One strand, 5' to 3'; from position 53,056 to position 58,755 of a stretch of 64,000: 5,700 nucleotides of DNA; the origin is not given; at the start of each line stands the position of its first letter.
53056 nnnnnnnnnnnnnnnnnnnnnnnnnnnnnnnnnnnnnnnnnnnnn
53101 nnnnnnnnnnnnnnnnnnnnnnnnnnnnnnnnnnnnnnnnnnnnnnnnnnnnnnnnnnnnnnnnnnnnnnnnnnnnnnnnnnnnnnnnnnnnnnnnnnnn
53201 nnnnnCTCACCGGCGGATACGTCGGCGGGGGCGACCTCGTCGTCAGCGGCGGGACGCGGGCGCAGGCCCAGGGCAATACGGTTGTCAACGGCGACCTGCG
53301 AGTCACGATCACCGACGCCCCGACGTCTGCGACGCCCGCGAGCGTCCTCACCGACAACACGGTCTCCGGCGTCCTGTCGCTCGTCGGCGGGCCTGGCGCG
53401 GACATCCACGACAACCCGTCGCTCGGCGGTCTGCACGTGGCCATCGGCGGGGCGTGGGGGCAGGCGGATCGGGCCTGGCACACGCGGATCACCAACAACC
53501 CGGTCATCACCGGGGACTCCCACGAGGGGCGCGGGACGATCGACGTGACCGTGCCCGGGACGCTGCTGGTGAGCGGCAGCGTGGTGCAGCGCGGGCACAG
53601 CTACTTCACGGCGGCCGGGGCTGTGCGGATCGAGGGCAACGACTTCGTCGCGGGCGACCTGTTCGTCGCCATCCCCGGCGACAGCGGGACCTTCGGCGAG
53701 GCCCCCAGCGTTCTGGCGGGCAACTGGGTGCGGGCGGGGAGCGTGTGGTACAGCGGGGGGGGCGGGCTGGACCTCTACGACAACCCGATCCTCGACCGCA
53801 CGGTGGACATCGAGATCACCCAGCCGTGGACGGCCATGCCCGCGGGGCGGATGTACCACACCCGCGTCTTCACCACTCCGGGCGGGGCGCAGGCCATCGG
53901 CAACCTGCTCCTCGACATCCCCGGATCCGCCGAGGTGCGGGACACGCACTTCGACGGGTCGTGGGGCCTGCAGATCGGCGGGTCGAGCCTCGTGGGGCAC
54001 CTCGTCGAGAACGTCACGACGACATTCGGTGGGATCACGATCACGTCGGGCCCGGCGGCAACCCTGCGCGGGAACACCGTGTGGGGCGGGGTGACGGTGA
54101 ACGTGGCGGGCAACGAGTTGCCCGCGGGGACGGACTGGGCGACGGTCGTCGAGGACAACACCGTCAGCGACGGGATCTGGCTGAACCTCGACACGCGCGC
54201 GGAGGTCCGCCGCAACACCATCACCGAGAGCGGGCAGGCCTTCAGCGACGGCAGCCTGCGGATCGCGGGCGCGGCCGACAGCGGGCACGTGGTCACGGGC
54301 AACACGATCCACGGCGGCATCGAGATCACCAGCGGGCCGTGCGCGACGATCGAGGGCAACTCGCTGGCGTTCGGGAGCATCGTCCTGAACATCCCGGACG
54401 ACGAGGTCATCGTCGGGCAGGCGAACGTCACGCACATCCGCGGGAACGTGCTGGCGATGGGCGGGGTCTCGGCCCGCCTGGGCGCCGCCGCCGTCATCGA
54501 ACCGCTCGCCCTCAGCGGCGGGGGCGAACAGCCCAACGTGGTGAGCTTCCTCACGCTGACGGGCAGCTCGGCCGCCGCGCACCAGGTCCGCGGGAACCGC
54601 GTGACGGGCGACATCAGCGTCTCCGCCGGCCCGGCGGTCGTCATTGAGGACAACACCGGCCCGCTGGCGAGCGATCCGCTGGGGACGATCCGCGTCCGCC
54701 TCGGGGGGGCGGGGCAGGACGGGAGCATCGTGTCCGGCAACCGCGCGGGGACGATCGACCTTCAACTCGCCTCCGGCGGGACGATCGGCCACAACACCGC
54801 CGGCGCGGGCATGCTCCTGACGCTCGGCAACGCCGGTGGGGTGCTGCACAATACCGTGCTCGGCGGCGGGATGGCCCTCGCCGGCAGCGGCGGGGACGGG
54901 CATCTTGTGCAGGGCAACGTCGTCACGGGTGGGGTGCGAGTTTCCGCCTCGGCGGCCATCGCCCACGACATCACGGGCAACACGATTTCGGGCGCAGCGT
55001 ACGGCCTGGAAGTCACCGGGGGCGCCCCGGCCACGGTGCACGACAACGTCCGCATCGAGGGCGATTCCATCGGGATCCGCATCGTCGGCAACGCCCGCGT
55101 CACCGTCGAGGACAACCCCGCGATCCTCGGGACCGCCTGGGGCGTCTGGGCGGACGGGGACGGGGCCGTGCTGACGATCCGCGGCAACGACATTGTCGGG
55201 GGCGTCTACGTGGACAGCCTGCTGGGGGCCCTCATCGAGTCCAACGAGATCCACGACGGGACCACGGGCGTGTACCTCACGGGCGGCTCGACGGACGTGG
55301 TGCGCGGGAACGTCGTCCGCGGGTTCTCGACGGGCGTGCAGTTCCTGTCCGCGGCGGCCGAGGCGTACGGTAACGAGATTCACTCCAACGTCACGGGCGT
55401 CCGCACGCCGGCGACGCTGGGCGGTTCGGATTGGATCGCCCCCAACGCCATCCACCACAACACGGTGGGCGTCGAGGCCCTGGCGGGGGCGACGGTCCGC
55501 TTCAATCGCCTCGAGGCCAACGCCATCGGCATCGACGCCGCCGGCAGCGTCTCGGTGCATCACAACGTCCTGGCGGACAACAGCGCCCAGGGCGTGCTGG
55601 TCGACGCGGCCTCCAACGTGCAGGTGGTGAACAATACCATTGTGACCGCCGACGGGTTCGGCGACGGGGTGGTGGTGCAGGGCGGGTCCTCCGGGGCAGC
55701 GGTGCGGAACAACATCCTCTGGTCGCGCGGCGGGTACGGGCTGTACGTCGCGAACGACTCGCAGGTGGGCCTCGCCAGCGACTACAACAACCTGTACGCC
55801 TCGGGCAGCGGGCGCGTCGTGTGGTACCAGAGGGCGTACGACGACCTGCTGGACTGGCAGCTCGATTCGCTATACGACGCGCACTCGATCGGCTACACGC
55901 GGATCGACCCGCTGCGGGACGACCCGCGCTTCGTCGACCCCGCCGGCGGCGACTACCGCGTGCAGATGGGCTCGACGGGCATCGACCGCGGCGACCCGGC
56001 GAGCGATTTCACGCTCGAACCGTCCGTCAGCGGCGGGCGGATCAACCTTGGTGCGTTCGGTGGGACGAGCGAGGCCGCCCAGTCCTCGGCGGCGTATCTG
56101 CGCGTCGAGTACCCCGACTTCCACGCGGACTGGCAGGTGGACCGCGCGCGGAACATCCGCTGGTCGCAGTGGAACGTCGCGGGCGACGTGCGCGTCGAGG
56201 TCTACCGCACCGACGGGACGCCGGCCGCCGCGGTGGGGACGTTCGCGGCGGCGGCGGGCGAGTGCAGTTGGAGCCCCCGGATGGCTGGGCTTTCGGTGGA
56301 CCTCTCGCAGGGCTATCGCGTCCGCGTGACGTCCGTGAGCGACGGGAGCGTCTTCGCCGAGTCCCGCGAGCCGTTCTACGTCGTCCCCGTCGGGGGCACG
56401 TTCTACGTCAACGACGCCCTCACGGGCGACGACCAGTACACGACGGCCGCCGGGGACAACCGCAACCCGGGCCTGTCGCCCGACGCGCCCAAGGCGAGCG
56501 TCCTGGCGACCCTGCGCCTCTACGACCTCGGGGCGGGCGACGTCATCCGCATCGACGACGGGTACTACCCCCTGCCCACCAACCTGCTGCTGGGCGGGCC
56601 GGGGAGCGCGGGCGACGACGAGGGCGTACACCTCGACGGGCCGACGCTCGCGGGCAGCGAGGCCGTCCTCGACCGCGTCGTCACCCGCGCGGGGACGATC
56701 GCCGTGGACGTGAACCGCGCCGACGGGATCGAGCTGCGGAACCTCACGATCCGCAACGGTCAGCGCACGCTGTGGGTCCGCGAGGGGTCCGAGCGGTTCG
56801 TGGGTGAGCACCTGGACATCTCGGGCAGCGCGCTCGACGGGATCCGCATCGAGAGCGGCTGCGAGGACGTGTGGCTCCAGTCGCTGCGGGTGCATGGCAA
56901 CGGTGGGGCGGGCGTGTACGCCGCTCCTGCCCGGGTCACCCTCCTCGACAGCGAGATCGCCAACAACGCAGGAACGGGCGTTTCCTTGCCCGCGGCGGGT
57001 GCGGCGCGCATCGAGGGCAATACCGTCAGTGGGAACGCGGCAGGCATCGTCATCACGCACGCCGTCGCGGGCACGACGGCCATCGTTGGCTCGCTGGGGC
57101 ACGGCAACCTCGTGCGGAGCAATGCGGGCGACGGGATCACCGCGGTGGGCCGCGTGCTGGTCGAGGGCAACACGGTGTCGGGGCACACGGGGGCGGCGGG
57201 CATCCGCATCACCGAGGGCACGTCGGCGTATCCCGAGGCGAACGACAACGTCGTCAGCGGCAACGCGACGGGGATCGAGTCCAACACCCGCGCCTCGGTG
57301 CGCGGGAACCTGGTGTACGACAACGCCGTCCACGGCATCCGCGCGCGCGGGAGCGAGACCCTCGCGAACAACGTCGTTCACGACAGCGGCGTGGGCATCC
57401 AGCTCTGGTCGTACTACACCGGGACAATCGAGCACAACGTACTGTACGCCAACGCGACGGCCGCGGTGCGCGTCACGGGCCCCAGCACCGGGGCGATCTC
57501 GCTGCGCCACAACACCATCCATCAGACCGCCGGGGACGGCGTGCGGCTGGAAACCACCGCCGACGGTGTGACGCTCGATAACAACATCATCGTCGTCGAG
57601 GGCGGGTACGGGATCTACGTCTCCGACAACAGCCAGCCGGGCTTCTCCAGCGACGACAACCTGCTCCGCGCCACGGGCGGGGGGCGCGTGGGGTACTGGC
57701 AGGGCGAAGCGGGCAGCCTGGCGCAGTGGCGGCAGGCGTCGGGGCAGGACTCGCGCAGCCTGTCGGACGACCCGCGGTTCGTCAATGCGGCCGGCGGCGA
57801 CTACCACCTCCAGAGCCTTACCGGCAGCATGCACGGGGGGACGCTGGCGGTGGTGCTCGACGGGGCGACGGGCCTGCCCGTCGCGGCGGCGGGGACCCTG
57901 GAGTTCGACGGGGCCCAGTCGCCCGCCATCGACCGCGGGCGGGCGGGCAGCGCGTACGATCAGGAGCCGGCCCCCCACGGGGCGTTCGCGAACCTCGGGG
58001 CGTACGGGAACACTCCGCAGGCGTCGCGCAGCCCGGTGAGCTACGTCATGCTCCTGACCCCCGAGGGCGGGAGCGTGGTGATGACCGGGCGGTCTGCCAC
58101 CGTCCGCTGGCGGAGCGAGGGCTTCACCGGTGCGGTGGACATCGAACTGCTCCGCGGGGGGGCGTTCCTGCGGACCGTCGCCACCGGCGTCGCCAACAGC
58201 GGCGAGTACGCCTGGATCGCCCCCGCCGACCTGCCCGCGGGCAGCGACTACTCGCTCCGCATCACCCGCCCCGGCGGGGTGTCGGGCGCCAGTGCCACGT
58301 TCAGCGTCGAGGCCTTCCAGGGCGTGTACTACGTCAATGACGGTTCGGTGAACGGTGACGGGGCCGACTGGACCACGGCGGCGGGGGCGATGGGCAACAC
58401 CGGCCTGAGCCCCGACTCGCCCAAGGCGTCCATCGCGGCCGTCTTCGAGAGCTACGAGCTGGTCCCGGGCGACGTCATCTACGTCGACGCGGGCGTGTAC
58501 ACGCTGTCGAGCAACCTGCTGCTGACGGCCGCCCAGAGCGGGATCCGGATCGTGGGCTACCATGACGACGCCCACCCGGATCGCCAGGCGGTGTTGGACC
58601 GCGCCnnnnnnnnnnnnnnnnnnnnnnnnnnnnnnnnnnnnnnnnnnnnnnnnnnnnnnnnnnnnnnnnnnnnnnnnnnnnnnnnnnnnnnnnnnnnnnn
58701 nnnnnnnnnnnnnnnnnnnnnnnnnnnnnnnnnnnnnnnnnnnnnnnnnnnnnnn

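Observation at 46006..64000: Uninterrupted ORF of about 18 kb (about 6000 codons or more, still open at the window end) that the supplied six-frame track omits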

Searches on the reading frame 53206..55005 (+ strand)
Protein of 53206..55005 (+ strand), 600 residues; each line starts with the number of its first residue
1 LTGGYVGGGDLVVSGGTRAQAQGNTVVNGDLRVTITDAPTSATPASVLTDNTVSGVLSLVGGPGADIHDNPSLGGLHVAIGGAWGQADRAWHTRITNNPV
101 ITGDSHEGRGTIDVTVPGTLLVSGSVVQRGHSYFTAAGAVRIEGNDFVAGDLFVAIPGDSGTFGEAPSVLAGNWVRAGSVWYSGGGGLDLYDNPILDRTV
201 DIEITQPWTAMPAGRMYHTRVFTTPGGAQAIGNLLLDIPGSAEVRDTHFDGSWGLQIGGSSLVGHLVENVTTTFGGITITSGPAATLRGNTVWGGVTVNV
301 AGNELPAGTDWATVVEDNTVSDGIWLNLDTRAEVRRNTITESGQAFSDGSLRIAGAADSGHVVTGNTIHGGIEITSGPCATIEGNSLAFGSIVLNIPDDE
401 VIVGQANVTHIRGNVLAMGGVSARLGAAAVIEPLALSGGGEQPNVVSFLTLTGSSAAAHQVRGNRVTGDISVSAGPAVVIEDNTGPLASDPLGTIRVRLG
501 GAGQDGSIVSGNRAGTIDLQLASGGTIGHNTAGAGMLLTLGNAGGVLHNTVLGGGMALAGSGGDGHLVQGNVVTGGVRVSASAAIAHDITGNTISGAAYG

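Call 11: search_protein_families(library=pfam, proteins=[window:53206-55005:+], max_evalue=0.1)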
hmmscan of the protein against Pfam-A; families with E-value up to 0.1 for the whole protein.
window:53206-55005:+ (600 aa): 2 families
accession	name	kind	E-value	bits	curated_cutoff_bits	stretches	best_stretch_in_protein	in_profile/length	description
PF05048.19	NosD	-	8.2e-06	25.8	23.6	1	272-345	80-152/212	Periplasmic copper-binding protein (NosD)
PF13229.12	Beta_helix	-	0.0013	18.8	25.9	1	315-414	13-108/158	Right handed beta helix region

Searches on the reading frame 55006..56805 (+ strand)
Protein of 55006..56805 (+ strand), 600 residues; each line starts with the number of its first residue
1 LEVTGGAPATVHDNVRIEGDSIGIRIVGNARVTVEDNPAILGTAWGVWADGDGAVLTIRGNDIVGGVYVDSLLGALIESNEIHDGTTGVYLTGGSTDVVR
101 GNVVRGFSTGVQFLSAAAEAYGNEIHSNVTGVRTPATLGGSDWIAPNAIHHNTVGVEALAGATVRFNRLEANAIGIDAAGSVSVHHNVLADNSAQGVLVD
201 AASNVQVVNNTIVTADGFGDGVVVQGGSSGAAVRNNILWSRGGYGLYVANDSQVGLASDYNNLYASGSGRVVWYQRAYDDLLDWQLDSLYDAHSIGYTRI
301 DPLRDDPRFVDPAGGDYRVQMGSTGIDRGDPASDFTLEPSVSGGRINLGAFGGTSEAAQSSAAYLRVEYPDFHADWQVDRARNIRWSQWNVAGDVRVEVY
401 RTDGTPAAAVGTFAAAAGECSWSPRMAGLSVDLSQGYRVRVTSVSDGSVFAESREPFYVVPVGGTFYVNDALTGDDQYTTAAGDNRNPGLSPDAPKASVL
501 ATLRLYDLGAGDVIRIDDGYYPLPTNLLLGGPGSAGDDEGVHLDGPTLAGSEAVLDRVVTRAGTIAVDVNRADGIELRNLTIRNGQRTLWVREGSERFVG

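Call 11: search_protein_families(library=pfam, proteins=[window:55006-56805:+], max_evalue=0.1)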
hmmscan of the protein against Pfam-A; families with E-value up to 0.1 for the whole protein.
window:55006-56805:+ (600 aa): 2 families
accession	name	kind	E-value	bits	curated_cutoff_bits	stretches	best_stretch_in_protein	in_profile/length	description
PF13229.12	Beta_helix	-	1.7e-19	70.4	25.9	2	77-252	13-148/158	Right handed beta helix region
PF05048.19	NosD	-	2.7e-15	56.8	23.6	2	10-159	50-202/212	Periplasmic copper-binding protein (NosD)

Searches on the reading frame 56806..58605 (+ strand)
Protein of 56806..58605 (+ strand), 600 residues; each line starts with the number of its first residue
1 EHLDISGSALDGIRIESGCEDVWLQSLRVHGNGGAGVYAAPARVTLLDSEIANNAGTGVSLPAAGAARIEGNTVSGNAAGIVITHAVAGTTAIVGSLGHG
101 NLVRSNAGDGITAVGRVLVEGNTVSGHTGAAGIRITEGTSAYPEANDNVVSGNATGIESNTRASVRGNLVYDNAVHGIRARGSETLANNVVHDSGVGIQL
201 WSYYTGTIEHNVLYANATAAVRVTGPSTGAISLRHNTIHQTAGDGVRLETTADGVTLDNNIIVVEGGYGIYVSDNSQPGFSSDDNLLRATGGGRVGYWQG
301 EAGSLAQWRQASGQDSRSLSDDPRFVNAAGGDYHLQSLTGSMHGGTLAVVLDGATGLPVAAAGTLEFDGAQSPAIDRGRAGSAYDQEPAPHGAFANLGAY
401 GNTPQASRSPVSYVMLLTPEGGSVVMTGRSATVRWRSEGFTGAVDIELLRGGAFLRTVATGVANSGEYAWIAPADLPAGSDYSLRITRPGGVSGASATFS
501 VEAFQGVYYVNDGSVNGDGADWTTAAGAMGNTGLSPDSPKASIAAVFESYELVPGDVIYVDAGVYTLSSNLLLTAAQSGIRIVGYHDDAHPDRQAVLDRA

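Call 11: search_protein_families(library=pfam, proteins=[window:56806-58605:+], max_evalue=0.1)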
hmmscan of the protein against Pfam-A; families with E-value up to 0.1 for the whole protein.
window:56806-58605:+ (600 aa): 5 families
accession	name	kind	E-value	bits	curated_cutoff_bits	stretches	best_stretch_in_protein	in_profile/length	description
PF13229.12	Beta_helix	-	2.5e-25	89.4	25.9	3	185-277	58-149/158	Right handed beta helix region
PF05048.19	NosD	-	1.5e-16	60.9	23.6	3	108-224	38-156/212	Periplasmic copper-binding protein (NosD)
PF10342.15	Kre9_KNH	-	5.2e-09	37.2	24.6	1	418-496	1-89/94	Kre9/KNH-like N-terminal Ig-like domain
PF17161.10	DUF5123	-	0.00026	22.5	35.1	1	231-337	1-100/113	Domain of unknown function (DUF5123)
PF08480.16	Disaggr_assoc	-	0.027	14.8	22.6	1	193-344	52-178/194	Disaggregatase related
